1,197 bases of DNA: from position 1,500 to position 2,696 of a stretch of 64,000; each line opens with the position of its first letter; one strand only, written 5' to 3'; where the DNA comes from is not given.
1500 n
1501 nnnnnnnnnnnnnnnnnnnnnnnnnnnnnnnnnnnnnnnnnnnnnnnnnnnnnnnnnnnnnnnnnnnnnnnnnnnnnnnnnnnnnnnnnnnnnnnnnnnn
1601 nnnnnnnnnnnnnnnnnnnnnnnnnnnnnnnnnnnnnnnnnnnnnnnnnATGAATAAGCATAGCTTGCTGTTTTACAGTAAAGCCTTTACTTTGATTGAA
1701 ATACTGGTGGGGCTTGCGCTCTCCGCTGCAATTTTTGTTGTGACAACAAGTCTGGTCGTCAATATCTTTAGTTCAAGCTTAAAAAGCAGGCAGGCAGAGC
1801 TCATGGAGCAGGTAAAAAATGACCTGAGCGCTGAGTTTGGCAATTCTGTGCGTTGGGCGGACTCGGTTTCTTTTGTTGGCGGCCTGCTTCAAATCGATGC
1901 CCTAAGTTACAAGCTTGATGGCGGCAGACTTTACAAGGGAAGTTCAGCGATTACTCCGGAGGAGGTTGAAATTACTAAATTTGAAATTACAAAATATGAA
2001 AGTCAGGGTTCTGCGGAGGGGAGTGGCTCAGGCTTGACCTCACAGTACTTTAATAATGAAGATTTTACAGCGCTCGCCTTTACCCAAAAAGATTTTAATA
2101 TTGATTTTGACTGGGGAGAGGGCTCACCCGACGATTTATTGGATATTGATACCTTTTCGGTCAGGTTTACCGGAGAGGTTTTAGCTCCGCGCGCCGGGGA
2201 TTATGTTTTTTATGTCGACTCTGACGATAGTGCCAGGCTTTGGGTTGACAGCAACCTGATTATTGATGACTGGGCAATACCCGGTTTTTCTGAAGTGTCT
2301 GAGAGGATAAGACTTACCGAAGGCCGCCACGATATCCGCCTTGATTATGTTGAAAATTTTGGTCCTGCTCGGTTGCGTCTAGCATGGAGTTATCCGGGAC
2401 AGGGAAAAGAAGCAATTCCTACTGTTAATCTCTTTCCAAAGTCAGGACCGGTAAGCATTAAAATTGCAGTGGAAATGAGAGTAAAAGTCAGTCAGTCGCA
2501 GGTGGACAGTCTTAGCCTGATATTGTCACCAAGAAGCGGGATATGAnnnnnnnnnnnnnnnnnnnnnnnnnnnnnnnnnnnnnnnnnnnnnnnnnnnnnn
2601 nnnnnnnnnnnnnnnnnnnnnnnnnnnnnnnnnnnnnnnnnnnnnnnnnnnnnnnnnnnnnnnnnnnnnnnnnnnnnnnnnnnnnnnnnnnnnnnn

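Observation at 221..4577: Pseudopilin operon ending in putative adhesins: PA14-pilin, TadG-like vWA protein and CAP-domain protein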

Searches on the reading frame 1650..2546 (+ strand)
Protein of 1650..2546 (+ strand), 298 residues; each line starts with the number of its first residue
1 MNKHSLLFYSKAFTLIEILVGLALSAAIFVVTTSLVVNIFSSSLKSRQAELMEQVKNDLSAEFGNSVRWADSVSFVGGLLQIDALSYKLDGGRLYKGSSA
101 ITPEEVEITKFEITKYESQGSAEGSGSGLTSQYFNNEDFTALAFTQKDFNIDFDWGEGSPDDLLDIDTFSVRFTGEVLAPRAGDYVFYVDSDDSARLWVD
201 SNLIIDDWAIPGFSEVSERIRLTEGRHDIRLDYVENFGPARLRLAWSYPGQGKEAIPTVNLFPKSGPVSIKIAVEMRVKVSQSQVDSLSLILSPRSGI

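Call 3: search_protein_families(library=pfam, proteins=[window:1650-2546:+], max_evalue=1)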
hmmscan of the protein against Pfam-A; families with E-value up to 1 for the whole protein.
window:1650-2546:+ (298 aa): 4 families
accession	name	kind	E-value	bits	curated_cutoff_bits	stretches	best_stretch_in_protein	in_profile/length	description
PF07691.17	PA14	-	1.6e-24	86.8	24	1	127-257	3-144/147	PA14 domain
PF07963.17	N_methyl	-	0.0015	18.5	21.2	1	10-31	4-25/27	Prokaryotic N-terminal methylation motif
PF10528.15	GLEYA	-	0.0086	16.8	26.2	1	169-209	1-41/91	GLEYA domain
PF00429.24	TLV_coat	-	0.32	10.1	22.5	1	12-60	396-437/560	ENV polyprotein (coat polyprotein)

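Call 4: search_protein_families(library=ncbifam, proteins=[window:1650-2546:+], max_evalue=1)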
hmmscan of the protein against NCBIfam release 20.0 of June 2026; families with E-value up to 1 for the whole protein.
window:1650-2546:+ (298 aa): 8 families
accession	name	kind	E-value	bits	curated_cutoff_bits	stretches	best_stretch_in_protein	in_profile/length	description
NF041776.1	xylosidase_Xyl3A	equivalog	2.8e-07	28.9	1250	1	110-238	427-559/846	xylan 1,4-beta-xylosidase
NF041013.1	T4P_ComGE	equivalog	0.001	19.1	49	1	11-54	4-44/83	competence type IV pilus minor pilin ComGE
TIGR02532.1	IV_pilin_GFxxxE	domain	0.007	16.2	16.3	1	11-32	2-23/24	prepilin-type N-terminal cleavage/methylation domain-containing protein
NF007848.0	PRK10557.1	equivalog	0.0084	15.4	120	1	10-55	10-55/192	prepilin peptidase-dependent protein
NF041002.1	pilin_ComGF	equivalog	0.01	16.1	80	1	11-50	2-43/139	competence type IV pilus minor pilin ComGF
NF040982.1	ComGD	equivalog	0.029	14.8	70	1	11-49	2-40/139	competence type IV pilus minor pilin ComGD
TIGR02599.1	TIGR02599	subfamily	0.14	11.3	256.5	1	12-40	1-29/361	Verru_Chthon cassette protein C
TIGR02596.1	TIGR02596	subfamily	0.17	11.9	70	1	13-55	1-44/196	Verru_Chthon cassette protein D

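Call 16: find_homologous_proteins(query=window:1650-2546:+, max_evalue=0.001)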
Query window:1650-2546:+ (298 aa): 33 proteins with E <= 0.001 among 2695 candidates.
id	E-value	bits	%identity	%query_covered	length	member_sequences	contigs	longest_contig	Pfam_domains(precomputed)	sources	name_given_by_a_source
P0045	2.6e-190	649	100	100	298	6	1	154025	PF07691.18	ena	-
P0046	3.6e-131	455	69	97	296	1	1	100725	PF07691.18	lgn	-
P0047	1.1e-130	453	69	100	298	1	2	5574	PF07691.18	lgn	-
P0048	7.3e-126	437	68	97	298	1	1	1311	PF07691.18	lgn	-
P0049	5.1e-121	421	64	97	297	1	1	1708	PF07963.18,PF07691.18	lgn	-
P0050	3.7e-115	402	62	100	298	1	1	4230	PF07691.18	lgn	-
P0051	1.1e-114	401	60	97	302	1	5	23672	PF07691.18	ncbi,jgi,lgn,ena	-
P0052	7.5e-113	395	61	97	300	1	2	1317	PF07691.18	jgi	jgi:prepilin-type N-terminal cleavage/methylation domain-containing protein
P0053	1.6e-110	387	58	100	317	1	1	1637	PF07691.18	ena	-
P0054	1.9e-110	387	61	96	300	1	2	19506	PF07691.18,PF10528.15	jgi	jgi:prepilin-type N-terminal cleavage/methylation domain-containing protein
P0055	2.9e-110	386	59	97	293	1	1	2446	PF07691.18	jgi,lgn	jgi:hypothetical protein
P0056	1.0e-106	374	56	98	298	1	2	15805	PF07691.18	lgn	-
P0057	1.5e-105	371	58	96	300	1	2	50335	PF07963.18,PF07691.18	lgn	-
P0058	7.7e-102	358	56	96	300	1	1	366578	PF07691.18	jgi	-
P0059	9.7e-101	355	55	96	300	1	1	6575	PF07691.18,PF10528.15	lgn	-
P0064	1.3e-90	322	49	96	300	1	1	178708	PF07963.18,PF07691.18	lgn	-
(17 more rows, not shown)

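Call 64: search_protein_families(library=ncbifam, alignment_id=A5, max_evalue=0.01)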
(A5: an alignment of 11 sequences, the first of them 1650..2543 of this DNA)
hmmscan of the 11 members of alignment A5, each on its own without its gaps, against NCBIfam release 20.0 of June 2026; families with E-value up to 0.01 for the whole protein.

A. member 1, window:1650-2543:+ (298 aa): 4 families
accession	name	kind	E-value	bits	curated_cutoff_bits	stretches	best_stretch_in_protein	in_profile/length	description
NF041776.1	xylosidase_Xyl3A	equivalog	2.8e-07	28.9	1250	1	110-238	427-559/846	xylan 1,4-beta-xylosidase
NF041013.1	T4P_ComGE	equivalog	0.001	19.1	49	1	11-54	4-44/83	competence type IV pilus minor pilin ComGE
TIGR02532.1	IV_pilin_GFxxxE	domain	0.007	16.2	16.3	0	11-32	2-23/24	prepilin-type N-terminal cleavage/methylation domain-containing protein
NF007848.0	PRK10557.1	equivalog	0.0084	15.4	120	0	10-55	10-55/192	prepilin peptidase-dependent protein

B. families by the number of members that match (of 11 scanned): 16 families
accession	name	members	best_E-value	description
NF007848.0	PRK10557.1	8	2.7e-06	prepilin peptidase-dependent protein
NF041776.1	xylosidase_Xyl3A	7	7.4e-11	xylan 1,4-beta-xylosidase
NF041002.1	pilin_ComGF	7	5.3e-06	competence type IV pilus minor pilin ComGF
TIGR02532.1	IV_pilin_GFxxxE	7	6.9e-05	prepilin-type N-terminal cleavage/methylation domain-containing protein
NF041013.1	T4P_ComGE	7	0.00016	competence type IV pilus minor pilin ComGE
NF038304.1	EPS_HpsC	5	5.7e-08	hormogonium polysaccharide secretion pseudopilin HpsC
TIGR01708.2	typeII_sec_gspH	4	0.00049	type II secretion system minor pseudopilin GspH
TIGR02599.1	TIGR02599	4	0.00095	Verru_Chthon cassette protein C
NF040982.1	ComGD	3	0.00044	competence type IV pilus minor pilin ComGD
TIGR01707.1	gspI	2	0.0022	type II secretion system minor pseudopilin GspI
TIGR01711.1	gspJ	1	0.00015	type II secretion system minor pseudopilin GspJ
TIGR02523.1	type_IV_pilV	1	0.00015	type IV pilus modification protein PilV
TIGR02148.1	Fibro_Slime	1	0.00049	fibro-slime domain-containing protein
NF007862.0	PRK10574.1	1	0.0018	prepilin peptidase-dependent pilin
NF007800.0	PRK10506.1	1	0.0022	prepilin peptidase-dependent protein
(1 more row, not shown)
